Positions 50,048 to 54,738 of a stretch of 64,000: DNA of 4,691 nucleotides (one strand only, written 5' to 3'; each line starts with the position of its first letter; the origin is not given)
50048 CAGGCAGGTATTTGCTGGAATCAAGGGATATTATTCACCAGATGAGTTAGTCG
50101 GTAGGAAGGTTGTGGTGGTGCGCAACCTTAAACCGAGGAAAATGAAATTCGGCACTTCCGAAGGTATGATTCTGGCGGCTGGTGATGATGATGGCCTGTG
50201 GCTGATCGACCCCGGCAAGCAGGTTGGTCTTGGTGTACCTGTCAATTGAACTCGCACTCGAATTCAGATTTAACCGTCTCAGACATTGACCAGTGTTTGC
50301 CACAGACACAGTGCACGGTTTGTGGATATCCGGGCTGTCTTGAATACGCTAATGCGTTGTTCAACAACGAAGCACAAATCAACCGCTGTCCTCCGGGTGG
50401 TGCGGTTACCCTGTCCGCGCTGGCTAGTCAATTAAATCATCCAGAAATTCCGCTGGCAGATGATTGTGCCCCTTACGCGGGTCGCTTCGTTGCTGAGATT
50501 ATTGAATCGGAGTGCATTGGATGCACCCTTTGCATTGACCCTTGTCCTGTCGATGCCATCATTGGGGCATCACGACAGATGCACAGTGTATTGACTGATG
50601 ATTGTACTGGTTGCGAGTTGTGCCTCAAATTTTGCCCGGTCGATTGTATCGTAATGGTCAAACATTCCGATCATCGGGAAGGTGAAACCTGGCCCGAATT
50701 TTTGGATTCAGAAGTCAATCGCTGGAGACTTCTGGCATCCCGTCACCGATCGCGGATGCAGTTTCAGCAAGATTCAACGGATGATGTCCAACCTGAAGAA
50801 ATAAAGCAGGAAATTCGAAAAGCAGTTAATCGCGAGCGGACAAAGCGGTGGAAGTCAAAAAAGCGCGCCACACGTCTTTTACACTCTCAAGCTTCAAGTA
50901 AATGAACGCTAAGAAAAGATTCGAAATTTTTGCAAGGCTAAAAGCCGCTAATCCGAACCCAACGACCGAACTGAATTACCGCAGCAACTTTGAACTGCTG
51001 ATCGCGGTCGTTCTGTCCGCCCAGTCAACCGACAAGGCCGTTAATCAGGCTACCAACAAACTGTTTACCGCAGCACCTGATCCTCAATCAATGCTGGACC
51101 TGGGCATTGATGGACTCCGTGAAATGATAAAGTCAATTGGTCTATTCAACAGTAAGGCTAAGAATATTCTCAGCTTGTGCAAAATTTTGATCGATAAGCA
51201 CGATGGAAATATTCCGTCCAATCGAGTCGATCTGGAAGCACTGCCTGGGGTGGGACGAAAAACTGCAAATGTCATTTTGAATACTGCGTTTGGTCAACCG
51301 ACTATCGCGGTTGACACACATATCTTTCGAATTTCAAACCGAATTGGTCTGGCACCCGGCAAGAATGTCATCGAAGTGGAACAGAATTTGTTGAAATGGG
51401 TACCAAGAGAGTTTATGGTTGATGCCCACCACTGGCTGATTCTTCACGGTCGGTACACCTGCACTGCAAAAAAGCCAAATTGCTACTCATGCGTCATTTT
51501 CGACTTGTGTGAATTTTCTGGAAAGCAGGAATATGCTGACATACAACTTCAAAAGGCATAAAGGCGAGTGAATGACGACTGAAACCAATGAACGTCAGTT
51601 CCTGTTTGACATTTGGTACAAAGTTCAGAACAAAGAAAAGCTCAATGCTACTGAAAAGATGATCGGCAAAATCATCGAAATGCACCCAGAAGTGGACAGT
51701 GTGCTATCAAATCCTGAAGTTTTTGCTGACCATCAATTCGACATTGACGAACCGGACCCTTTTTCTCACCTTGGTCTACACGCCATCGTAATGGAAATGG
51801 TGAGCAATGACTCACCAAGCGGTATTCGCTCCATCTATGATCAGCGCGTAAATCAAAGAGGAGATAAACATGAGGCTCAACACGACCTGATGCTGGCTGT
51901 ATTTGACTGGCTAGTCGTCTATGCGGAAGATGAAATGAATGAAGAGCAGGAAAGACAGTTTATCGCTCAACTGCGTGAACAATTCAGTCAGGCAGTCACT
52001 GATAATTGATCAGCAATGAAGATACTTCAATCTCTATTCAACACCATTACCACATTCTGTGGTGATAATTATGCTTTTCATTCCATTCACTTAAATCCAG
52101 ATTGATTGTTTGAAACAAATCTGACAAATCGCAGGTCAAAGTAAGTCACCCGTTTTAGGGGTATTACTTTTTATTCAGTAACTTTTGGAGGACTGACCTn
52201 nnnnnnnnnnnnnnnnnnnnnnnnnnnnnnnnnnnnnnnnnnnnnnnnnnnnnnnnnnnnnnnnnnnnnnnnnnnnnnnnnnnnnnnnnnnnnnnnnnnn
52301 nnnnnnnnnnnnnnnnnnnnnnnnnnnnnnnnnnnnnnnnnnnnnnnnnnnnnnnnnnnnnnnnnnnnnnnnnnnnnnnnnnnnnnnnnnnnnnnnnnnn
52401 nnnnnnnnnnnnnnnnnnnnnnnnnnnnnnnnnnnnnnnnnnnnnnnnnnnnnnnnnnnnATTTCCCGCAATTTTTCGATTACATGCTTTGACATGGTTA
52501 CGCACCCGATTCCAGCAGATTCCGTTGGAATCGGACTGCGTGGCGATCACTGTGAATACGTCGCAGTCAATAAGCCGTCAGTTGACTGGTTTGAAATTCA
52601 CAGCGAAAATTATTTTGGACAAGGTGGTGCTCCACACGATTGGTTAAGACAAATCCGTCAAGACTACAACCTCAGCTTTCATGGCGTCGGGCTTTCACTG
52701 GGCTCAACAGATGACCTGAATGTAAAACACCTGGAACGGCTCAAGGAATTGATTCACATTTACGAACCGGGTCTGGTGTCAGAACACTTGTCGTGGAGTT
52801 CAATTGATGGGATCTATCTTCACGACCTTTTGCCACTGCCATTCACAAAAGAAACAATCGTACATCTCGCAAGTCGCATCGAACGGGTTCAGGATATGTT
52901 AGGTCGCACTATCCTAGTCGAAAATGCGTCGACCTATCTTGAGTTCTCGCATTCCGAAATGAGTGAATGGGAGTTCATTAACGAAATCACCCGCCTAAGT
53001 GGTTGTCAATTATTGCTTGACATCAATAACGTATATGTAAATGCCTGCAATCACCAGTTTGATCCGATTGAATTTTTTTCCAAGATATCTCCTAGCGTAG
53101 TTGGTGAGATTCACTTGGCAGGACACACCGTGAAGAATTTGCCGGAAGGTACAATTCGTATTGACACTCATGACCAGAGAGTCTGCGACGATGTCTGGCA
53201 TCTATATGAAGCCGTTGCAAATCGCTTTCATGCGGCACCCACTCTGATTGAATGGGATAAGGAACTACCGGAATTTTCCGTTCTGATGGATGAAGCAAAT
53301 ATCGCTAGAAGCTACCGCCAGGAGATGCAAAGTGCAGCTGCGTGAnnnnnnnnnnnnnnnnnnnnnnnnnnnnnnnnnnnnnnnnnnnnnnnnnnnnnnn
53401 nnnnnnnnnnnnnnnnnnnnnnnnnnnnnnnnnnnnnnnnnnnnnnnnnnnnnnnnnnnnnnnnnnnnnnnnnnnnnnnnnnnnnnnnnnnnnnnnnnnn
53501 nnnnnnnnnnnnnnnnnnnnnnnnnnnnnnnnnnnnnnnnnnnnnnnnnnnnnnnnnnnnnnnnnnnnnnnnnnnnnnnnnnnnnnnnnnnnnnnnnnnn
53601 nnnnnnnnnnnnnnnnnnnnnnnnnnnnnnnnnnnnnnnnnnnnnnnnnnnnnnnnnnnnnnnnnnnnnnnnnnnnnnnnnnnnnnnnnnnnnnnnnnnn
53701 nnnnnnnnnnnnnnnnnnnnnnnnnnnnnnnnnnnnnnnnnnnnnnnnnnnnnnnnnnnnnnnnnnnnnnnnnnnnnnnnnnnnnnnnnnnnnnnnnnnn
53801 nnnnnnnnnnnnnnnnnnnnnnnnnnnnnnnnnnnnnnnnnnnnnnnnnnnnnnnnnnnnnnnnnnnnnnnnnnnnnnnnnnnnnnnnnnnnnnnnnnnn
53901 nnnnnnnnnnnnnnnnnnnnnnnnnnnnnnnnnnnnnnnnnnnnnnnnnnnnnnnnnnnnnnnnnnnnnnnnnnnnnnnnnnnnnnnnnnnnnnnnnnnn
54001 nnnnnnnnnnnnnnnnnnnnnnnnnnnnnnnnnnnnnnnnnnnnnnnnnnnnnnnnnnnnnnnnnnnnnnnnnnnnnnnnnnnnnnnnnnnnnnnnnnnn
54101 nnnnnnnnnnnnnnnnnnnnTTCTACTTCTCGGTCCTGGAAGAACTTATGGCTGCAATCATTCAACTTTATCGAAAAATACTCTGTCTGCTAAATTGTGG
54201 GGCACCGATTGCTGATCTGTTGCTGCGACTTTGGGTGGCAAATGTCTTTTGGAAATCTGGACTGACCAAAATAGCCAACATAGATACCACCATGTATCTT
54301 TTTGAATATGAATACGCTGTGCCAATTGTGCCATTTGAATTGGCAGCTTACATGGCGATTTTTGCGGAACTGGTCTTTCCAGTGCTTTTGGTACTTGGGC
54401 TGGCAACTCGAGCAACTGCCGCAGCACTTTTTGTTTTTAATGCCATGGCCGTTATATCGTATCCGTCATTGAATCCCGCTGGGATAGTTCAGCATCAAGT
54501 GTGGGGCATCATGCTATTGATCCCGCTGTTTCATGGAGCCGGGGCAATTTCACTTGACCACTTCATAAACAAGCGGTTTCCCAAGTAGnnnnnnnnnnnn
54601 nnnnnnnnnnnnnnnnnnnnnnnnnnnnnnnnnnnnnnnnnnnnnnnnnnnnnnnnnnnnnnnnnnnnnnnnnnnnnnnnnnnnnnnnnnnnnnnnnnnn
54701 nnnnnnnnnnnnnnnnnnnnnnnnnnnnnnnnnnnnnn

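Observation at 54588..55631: ArsS-like radical SAM / Cys-rich enzyme abutting the end of a bufferin-type RiPP operon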

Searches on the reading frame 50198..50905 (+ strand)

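Call 38: search_protein_families(library=pfam, proteins=[window:50198-50905:+], max_evalue=0.001)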
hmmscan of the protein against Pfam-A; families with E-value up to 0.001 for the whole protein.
window:50198-50905:+ (235 aa): 10 families
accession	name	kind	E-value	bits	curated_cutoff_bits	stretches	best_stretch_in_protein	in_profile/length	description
PF14697.11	Fer4_21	-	3.5e-16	59.5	35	1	99-153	1-59/59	4Fe-4S dicluster domain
PF04060.18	FeS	-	2.4e-13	50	23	1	34-66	1-33/33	Putative Fe-S cluster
PF00037.32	Fer4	-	8.5e-10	38.5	21.1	2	100-121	2-23/24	4Fe-4S binding domain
PF12838.12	Fer4_7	-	9.5e-08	32.8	27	1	136-165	2-31/52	4Fe-4S dicluster domain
PF13237.11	Fer4_10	-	4.6e-07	30.1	25.5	1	101-147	4-53/53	4Fe-4S dicluster domain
PF13187.11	Fer4_9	-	1e-05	25.9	27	1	105-151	1-52/52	4Fe-4S dicluster domain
PF25160.1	LdpA_Fe-S-bd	-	2.4e-05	24.5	27.6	1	116-155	13-47/49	LdpA Fe-S cluster-binding domain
PF13484.11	Fer4_16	-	3e-05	25.2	30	0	105-124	1-20/66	4Fe-4S double cluster binding domain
PF12797.12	Fer4_2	-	0.00025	21.2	24.5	0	133-148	7-22/22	4Fe-4S binding domain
PF12800.12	Fer4_4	-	0.0005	20.7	24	0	134-148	2-16/17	4Fe-4S binding domain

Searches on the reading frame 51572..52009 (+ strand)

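Call 38: search_protein_families(library=pfam, proteins=[window:51572-52009:+], max_evalue=0.001)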
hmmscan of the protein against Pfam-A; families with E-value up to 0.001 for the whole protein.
window:51572-52009:+ (145 aa): 1 family
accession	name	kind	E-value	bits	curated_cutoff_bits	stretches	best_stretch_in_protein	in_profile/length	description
PF08897.16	DUF1841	-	3e-27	95.8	24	1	5-134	3-133/135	Domain of unknown function (DUF1841)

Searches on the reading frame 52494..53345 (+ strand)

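Call 3: search_protein_families(library=ncbifam, proteins=[window:52494-53345:+], max_evalue=0.01)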
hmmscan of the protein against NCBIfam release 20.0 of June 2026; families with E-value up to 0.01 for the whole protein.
window:52494-53345:+ (283 aa): 5 families
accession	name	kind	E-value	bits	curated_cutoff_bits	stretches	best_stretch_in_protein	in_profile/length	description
NF050167.1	MNIO_BufB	equivalog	6.1e-115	383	310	1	11-272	1-262/262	MNIO family bufferin maturase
NF003818.2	PRK05409.1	equivalog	1e-76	258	360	1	11-272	2-261/264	HvfB family MNIO-type RiPP peptide maturase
NF050151.1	RiPP_MNIO_ApyH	equivalog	1.2e-17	64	400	1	21-273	23-278/283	multinuclear non-heme iron-dependent oxidative enzyme ApyH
TIGR04159.2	methbact_MbnB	equivalog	4.6e-16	59.1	325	1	73-266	62-251/261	methanobactin biosynthesis protein MbnB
NF050165.1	MNIO_ChrH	equivalog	2.2e-15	56.6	600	1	50-245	45-247/363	MNIO family chryseobactin maturase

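Call 4: search_protein_families(library=pfam, proteins=[window:52494-53345:+], max_evalue=0.01)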
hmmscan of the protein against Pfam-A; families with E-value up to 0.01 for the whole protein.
window:52494-53345:+ (283 aa): 1 family
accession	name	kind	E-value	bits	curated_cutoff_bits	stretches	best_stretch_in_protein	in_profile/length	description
PF05114.20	MbnB_TglH_ChrH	-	1.5e-105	352.7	25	1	11-274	2-261/263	RiPP precursor modification enzyme MbnB/TglH/ChrH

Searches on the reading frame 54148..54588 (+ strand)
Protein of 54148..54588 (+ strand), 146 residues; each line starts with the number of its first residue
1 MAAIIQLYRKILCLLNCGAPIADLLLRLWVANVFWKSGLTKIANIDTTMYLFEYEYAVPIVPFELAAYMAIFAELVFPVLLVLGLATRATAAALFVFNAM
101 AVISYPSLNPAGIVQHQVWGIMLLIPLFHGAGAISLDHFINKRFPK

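Call 3: search_protein_families(library=ncbifam, proteins=[window:54148-54588:+], max_evalue=0.01)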
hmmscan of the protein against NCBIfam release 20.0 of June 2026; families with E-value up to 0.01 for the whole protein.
window:54148-54588:+ (146 aa): 1 family
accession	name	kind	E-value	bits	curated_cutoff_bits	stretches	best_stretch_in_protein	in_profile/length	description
NF050144.1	matur_HvfX_fam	equivalog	7.9e-17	61.9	80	1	21-103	2-85/165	HvfX family Cu-binding RiPP maturation protein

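Call 4: search_protein_families(library=pfam, proteins=[window:54148-54588:+], max_evalue=0.01)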
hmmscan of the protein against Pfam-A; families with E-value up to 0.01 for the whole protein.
window:54148-54588:+ (146 aa): 2 families
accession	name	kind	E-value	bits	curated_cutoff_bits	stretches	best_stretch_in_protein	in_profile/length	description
PF07681.17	DoxX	-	1.8e-18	67.4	23.6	1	23-103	2-81/85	DoxX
PF04173.18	DoxD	-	0.00029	21.3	22.7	1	66-144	65-148/167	TQO small subunit DoxD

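Call 20: find_related_loci(query=A2, collection=metagenome_contigs, flank=5000)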
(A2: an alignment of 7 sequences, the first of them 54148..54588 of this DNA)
Query A2 (146 aa) in metagenome_contigs; peptide patterns used: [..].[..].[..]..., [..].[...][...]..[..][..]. (x = any residue, [..] = any of these).
288 stretches matched a pattern; 179 encode a relative of the query (tblastn E <= 1e-3); the best 80 are kept; 80 distinct loci.
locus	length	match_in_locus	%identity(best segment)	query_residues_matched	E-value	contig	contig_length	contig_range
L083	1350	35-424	64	15-144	4e-58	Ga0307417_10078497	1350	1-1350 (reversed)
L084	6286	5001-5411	65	4-144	2e-54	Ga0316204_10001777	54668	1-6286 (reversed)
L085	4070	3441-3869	61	2-144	7e-54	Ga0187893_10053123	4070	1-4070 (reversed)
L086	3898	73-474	66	11-144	1e-53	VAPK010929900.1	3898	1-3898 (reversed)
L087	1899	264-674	64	4-144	9e-55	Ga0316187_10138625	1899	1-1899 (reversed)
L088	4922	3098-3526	59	2-144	2e-53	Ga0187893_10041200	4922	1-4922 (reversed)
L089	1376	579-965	62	15-143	5e-55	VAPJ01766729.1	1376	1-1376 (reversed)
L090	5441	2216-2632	63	6-144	1e-52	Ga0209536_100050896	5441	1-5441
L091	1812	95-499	62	10-144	1e-52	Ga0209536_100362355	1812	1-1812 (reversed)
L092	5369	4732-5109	65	19-144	6e-51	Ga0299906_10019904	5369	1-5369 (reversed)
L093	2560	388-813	57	3-144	8e-51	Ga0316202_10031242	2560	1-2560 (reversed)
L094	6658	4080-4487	60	9-144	1e-50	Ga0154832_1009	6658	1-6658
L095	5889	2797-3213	58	6-144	4e-50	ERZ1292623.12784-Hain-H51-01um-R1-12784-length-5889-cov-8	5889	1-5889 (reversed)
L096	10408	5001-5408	59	9-144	2e-49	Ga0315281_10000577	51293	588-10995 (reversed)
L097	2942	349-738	59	15-144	1e-49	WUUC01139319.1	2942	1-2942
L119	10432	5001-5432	54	11-144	2e-46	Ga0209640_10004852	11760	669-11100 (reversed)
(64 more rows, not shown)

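Call 38: search_protein_families(library=pfam, proteins=[L119:5452-6210:-, L119:6224-7126:-], max_evalue=0.001)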
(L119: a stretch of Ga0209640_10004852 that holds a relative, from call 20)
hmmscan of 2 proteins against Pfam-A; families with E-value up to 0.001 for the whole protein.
L119:5452-6210:- (252 aa): 1 family
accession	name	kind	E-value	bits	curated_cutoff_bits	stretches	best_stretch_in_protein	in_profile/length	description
PF05742.17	TANGO2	-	1.1e-22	81.8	22.6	1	1-131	1-140/257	Transport and Golgi organisation 2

L119:6224-7126:- (300 aa): 4 families
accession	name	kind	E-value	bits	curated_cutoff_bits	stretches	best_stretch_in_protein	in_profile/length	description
PF03328.21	HpcH_HpaI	-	1.3e-42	146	25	1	11-235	5-221/221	HpcH/HpaI aldolase/citrate lyase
PF15617.12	C-C_Bond_Lyase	-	1.8e-13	50.8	28.4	1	213-284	236-303/320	C-C_Bond_Lyase of the TIM-Barrel fold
PF22484.2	DUF6986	-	6.6e-06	25.6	27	1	95-204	167-280/408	Domain of unknown function (DUF6986)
PF01274.28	MS_TIM-barrel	-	2.1e-05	24.1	26.4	0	95-146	50-102/248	Malate synthase, TIM barrel domain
